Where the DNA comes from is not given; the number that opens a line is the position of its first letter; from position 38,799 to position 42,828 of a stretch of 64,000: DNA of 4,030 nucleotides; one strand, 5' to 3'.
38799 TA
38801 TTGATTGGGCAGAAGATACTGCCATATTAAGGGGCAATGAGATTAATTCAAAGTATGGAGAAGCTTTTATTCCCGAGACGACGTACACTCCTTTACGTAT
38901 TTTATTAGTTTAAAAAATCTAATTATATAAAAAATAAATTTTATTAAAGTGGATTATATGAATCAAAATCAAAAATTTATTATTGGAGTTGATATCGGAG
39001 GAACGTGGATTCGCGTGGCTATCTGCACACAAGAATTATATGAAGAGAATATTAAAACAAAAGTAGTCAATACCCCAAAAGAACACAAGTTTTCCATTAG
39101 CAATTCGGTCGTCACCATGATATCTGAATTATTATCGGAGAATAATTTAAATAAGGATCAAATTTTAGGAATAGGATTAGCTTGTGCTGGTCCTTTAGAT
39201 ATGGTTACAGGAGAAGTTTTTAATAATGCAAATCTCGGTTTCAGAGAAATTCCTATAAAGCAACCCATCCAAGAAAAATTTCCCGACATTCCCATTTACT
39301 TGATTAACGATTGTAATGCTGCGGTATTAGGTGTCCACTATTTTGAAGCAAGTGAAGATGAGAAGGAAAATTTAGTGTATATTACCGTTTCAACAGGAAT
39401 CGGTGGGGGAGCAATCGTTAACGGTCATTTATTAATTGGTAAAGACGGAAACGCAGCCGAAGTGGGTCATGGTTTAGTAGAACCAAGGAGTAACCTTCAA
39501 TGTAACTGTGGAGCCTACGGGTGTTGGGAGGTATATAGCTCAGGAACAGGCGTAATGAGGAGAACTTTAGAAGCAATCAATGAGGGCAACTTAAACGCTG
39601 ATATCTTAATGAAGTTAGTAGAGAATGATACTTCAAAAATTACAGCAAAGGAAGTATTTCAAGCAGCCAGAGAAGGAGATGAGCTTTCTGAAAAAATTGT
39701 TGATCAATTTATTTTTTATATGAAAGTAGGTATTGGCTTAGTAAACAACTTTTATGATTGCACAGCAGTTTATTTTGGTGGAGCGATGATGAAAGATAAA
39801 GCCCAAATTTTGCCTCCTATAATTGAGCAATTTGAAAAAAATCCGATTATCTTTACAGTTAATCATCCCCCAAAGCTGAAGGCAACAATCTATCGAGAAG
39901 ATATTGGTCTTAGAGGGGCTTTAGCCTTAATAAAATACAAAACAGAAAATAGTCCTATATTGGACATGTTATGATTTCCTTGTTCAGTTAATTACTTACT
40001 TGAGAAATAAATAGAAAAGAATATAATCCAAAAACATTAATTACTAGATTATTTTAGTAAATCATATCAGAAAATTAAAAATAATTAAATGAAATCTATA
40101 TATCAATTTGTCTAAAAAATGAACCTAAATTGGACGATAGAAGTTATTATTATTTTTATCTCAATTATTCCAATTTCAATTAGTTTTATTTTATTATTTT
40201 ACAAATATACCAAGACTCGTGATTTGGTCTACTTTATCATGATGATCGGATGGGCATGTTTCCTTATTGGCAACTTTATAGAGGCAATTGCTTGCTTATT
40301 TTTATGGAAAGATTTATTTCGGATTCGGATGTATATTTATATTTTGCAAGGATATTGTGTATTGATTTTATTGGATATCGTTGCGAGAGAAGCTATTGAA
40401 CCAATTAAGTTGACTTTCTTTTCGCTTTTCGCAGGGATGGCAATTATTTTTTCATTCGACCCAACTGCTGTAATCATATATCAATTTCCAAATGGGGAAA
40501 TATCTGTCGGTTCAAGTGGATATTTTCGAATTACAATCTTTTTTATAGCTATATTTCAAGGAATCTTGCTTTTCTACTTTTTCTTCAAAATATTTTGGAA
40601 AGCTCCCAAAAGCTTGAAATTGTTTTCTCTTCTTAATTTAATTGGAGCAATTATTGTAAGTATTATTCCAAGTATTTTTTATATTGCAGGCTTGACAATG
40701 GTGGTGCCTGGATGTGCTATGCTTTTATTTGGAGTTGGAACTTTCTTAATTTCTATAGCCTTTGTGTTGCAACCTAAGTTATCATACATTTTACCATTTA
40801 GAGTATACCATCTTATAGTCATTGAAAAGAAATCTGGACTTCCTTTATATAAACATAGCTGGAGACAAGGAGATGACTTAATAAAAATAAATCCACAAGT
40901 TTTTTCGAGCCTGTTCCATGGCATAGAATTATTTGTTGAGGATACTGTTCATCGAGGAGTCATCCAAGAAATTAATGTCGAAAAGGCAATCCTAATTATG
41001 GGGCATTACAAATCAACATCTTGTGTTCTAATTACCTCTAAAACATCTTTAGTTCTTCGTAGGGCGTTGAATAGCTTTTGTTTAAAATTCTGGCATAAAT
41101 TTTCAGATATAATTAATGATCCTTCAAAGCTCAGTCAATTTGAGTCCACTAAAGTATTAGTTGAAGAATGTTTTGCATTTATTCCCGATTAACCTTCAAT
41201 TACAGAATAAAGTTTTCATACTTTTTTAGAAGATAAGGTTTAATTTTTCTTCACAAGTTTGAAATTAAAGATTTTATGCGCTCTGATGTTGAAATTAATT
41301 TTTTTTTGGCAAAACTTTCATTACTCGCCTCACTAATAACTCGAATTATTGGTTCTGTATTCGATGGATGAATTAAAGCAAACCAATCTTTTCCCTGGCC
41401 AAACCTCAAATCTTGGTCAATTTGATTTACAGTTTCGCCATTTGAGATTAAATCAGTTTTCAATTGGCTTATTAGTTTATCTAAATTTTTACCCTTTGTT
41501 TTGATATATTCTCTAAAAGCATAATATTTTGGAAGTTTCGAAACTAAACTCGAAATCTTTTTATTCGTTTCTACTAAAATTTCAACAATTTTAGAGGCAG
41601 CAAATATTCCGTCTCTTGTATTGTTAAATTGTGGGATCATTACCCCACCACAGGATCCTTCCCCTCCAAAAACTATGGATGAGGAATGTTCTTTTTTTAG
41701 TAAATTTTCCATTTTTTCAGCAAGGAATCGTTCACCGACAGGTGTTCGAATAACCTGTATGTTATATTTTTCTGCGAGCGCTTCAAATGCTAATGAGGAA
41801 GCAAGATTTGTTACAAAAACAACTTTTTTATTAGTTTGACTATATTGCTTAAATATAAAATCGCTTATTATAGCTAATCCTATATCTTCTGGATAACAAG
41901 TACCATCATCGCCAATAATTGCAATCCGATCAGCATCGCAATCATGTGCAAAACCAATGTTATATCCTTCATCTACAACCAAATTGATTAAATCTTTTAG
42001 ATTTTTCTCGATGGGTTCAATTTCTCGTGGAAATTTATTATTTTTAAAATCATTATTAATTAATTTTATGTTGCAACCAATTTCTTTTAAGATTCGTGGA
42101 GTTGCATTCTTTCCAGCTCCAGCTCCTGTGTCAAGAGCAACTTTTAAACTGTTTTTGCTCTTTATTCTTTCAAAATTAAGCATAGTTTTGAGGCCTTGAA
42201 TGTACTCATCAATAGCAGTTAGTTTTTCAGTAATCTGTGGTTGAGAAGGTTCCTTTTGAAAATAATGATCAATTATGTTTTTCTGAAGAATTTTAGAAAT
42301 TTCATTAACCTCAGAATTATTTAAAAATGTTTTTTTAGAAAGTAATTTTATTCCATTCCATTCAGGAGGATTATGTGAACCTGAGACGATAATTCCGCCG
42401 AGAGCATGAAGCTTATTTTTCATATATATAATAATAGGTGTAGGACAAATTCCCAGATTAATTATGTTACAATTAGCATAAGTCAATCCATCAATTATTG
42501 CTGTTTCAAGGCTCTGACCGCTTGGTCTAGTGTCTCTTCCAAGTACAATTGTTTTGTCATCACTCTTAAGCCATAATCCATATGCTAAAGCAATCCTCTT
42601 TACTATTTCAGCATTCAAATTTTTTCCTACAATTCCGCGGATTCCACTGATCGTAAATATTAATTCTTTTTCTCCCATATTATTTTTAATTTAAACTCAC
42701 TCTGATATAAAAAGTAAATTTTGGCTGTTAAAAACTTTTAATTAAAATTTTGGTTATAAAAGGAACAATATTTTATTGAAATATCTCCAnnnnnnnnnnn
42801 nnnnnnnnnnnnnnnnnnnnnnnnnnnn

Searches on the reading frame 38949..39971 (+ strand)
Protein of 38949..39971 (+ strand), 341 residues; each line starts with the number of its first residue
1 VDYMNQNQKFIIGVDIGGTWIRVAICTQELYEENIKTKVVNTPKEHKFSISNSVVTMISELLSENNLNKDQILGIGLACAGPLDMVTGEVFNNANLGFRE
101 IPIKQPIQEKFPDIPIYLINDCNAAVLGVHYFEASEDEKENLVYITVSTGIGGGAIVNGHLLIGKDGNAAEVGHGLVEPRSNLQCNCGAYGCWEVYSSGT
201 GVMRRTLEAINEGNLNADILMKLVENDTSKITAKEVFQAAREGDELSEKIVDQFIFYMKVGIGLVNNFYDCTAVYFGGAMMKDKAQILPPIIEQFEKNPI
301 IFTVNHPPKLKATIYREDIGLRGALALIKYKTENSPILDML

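Call 32: search_protein_families(library=pfam, proteins=[window:38949-39971:+], max_evalue=0.001)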
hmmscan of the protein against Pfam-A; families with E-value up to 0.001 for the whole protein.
window:38949-39971:+ (341 aa): 3 families
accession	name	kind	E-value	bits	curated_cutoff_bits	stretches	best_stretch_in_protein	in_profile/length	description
PF00480.26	ROK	-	3.8e-57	194.5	22.9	1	12-329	2-292/294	ROK family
PF02685.22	Glucokinase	-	8.6e-06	25.4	22.1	1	15-281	4-263/314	Glucokinase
PF01869.26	BcrAD_BadFG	-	0.00018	21.6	31.5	0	12-81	1-71/271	BadF/BadG/BcrA/BcrD ATPase family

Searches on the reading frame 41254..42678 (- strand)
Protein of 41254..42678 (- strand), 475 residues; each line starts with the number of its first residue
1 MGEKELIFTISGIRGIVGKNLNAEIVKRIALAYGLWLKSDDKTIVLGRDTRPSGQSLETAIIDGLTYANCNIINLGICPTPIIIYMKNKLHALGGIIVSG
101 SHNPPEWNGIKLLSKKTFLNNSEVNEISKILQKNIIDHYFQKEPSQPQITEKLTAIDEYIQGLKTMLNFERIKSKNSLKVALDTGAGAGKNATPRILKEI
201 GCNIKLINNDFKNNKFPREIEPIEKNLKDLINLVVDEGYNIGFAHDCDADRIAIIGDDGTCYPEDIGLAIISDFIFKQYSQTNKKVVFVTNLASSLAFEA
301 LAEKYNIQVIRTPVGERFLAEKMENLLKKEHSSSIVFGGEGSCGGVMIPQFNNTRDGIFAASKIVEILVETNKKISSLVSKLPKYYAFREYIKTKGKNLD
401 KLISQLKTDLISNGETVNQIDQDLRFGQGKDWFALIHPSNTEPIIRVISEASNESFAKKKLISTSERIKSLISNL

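Call 32: search_protein_families(library=pfam, proteins=[window:41254-42678:-], max_evalue=0.001)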
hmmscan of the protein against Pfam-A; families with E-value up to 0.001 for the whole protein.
window:41254-42678:- (475 aa): 3 families
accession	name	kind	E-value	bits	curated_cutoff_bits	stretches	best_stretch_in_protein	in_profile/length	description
PF02878.22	PGM_PMM_I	-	7.9e-34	116.7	22.5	1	7-134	3-134/138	Phosphoglucomutase/phosphomannomutase, alpha/beta/alpha domain I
PF02880.22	PGM_PMM_III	-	1.2e-23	83.9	20.7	1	267-384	5-113/115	Phosphoglucomutase/phosphomannomutase, alpha/beta/alpha domain III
PF02879.22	PGM_PMM_II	-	1.5e-20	74.1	29.3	1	157-258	1-102/103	Phosphoglucomutase/phosphomannomutase, alpha/beta/alpha domain II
